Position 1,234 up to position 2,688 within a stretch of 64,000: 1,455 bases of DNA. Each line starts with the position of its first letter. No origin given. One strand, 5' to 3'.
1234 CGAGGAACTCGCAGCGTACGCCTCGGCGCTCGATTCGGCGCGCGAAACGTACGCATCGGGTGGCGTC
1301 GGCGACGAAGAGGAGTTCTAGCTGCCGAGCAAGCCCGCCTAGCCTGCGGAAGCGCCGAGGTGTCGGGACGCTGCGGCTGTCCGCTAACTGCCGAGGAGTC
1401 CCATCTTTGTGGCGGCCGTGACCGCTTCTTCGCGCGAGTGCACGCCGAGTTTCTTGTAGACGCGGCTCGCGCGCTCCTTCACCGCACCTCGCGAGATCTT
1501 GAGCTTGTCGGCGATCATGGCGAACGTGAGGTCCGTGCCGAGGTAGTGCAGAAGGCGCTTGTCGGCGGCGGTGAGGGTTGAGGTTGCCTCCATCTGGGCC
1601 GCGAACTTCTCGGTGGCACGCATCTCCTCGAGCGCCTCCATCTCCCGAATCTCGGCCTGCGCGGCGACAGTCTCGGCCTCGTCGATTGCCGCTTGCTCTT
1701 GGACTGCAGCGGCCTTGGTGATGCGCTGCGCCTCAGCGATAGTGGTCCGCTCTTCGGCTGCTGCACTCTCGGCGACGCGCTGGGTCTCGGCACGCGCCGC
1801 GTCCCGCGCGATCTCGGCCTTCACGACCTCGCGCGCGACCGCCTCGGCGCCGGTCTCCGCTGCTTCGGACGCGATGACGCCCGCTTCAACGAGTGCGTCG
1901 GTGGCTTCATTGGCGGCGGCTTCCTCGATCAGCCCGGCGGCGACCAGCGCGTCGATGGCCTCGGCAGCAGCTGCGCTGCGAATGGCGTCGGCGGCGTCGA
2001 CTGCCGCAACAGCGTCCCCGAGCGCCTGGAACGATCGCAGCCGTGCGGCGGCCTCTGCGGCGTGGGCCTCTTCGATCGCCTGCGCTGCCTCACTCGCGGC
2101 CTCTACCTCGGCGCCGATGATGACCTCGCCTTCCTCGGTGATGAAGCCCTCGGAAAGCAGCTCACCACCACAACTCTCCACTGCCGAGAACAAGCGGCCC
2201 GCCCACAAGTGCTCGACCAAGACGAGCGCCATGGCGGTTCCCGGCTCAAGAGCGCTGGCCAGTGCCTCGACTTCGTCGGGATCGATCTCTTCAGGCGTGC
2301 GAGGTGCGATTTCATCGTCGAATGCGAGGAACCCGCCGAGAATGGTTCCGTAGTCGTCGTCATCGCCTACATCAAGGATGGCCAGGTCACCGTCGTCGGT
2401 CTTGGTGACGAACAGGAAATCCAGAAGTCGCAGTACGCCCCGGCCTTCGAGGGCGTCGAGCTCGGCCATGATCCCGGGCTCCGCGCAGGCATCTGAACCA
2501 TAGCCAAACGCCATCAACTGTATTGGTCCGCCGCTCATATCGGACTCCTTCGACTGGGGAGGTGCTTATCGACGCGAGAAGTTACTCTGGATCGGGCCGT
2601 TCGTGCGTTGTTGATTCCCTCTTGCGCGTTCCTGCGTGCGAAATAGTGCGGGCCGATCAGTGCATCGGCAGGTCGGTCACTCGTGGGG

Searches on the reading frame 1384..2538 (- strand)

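Call 40: search_protein_families(library=pfam, proteins=[window:1384-2538:-], max_evalue=0.0001)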
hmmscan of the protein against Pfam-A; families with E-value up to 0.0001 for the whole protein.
window:1384-2538:- (384 aa): 2 families
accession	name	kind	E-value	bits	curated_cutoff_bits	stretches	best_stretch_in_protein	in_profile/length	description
PF00196.25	GerE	-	2.9e-08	33.7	23.5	1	321-375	2-56/57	Bacterial regulatory proteins, luxR family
PF19850.4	DUF6325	-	2.3e-06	28.2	23.4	1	4-129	3-119/141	Family of unknown function (DUF6325)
